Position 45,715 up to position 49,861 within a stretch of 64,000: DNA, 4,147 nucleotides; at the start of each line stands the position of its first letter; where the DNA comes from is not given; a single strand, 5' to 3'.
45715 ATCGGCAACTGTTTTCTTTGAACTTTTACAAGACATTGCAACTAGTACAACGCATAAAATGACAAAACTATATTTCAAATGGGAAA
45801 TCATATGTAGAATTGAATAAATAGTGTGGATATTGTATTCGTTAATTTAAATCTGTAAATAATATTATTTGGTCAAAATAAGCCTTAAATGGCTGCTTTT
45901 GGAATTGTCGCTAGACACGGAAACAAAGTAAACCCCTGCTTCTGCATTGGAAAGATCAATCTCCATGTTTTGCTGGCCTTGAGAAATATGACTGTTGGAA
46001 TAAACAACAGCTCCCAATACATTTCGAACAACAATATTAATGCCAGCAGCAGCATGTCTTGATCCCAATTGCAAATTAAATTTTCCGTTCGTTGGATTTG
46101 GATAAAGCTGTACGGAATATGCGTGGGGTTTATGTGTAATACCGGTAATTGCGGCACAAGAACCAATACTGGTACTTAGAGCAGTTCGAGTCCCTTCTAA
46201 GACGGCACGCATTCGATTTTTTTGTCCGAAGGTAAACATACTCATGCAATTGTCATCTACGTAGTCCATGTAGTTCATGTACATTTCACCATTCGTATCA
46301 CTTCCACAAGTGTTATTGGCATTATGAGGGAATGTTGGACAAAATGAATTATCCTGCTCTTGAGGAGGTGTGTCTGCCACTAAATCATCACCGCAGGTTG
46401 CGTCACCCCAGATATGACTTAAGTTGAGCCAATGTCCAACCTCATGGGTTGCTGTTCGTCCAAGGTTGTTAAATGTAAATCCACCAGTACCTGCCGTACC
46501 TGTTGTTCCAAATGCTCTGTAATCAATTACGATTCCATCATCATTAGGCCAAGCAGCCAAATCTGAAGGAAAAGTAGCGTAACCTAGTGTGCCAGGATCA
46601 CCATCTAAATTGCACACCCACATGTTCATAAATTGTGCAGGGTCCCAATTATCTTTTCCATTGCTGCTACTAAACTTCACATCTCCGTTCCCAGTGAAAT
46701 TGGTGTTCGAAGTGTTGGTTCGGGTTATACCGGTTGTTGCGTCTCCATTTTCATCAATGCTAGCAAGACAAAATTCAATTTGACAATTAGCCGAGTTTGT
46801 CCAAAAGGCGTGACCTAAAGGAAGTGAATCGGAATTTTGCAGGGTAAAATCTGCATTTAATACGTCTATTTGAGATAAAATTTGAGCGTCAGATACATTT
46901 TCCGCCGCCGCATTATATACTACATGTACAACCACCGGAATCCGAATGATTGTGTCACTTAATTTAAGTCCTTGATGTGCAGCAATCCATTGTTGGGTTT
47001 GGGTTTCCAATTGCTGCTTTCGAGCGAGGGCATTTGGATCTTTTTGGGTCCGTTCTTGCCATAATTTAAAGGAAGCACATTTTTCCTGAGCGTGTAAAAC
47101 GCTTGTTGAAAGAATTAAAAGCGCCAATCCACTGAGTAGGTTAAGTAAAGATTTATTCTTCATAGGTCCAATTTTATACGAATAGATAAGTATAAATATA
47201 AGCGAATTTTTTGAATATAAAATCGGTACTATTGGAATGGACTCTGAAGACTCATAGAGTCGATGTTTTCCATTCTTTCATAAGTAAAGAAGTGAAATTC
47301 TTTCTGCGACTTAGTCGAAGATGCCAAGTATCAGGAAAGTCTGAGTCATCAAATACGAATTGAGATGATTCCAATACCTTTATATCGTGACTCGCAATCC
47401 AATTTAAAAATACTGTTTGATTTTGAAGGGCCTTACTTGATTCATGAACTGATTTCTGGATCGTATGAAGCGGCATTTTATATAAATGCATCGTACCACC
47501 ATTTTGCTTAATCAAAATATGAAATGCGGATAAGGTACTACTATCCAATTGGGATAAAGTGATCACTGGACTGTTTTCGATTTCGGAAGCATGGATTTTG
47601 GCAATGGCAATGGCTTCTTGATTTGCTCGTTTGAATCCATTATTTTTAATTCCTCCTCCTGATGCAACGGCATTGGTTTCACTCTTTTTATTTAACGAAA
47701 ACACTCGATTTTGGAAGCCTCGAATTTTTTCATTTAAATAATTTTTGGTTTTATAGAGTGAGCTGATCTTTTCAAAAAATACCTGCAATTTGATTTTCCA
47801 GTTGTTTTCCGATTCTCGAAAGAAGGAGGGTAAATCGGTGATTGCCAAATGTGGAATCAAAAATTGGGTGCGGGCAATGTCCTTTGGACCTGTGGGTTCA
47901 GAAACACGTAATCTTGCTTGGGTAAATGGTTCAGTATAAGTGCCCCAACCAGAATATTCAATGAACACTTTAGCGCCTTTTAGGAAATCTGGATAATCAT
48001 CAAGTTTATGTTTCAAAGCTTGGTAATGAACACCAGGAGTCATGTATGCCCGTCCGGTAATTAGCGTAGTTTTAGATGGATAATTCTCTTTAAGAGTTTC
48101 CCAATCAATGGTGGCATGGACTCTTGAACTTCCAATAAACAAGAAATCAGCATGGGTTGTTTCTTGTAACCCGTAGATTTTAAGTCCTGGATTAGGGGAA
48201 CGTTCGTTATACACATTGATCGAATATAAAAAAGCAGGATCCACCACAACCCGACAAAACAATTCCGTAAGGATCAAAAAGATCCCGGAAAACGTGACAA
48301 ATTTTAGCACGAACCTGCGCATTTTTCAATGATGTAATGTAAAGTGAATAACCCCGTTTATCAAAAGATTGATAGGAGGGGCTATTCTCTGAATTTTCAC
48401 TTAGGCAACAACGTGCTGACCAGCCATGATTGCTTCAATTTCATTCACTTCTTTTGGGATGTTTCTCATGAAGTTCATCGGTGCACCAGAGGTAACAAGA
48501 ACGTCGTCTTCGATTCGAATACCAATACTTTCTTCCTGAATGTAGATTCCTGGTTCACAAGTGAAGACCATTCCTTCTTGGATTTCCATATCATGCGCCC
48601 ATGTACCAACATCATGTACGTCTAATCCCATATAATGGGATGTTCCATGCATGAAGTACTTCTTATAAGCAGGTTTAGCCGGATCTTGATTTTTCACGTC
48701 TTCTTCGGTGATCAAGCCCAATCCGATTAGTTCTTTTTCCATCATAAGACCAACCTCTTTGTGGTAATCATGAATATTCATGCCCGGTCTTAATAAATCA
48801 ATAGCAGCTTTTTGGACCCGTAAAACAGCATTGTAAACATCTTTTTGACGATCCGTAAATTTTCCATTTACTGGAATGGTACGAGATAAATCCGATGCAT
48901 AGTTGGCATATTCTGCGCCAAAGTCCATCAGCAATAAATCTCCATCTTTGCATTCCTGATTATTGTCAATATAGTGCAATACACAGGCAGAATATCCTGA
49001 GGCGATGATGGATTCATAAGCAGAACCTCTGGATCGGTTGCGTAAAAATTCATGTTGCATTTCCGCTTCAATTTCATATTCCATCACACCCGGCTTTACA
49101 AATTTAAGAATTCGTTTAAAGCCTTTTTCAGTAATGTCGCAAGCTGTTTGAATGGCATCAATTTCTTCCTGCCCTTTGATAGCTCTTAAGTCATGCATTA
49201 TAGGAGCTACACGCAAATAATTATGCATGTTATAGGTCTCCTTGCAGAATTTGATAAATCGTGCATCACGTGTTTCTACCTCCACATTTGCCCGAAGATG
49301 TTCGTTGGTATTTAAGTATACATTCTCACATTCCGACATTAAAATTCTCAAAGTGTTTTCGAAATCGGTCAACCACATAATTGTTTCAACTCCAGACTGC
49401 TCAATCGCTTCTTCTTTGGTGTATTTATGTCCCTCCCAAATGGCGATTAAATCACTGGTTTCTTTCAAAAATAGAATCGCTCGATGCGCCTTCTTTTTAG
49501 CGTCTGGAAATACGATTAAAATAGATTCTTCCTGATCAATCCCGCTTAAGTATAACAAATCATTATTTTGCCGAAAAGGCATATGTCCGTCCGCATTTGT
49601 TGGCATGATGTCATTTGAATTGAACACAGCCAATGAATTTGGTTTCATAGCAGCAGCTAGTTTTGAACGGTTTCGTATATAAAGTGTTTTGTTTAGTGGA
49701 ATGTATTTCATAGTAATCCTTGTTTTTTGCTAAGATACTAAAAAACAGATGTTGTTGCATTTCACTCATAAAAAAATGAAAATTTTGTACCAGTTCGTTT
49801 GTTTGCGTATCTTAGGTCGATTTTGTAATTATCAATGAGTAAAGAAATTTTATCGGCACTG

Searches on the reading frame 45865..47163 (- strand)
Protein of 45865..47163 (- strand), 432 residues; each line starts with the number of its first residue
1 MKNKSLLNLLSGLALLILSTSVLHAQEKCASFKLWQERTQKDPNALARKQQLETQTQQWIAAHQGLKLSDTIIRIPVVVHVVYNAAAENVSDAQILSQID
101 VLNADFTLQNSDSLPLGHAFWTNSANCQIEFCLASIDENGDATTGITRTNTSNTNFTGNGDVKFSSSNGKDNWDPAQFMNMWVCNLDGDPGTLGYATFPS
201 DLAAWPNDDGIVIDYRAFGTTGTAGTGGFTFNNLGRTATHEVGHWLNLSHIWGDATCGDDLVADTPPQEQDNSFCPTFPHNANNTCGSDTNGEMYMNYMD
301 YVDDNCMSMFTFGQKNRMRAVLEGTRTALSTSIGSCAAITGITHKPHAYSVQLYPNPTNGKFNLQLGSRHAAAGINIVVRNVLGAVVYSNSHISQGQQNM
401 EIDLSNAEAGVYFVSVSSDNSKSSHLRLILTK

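Call 7: search_protein_families(library=pfam, proteins=[window:45865-47163:-], max_evalue=0.01)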
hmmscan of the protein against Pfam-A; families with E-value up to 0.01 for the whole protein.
window:45865-47163:- (432 aa): 3 families
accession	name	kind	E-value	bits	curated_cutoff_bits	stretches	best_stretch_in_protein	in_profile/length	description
PF05572.19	Peptidase_M43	-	3.2e-15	56.8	23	1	170-323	9-152/152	Pregnancy-associated plasma protein-A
PF18962.6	Por_Secre_tail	-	1.2e-14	54.8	27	1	353-424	1-70/75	Secretion system C-terminal sorting domain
PF11589.14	DUF3244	-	0.0001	22.7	25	1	363-419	30-86/96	Domain of unknown function (DUF3244)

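Call 8: search_protein_families(library=ncbifam, proteins=[window:45865-47163:-], max_evalue=0.01)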
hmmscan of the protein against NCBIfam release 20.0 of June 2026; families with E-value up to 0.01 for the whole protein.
window:45865-47163:- (432 aa): 3 families
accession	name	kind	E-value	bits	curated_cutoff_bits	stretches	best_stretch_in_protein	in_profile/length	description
TIGR03952.1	metzin_BF0631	equivalog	6.8e-14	51.6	208.1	1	66-210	39-182/351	zinc-dependent metalloproteinase lipoprotein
TIGR04183.1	Por_Secre_tail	domain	4.7e-10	39.3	23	1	353-429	1-70/72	T9SS type A sorting domain-containing protein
NF052323.1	T9SSA_dep_M6i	equivalog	0.00029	18.9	600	1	354-429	961-1037/1043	T9SS-dependent M6-like inactivated metalloprotease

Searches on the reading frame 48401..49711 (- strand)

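Call 19: search_protein_families(library=pfam, proteins=[window:48401-49711:-], max_evalue=0.001)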
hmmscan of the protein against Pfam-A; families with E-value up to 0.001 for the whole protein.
window:48401-49711:- (436 aa): 2 families
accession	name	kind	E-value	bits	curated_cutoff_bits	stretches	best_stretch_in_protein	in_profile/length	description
PF00557.29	Peptidase_M24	-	1e-64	218.6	23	1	186-407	2-207/208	Metallopeptidase family M24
PF05195.22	AMP_N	-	1.9e-32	112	24.6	1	11-132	1-121/121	Aminopeptidase P, N-terminal domain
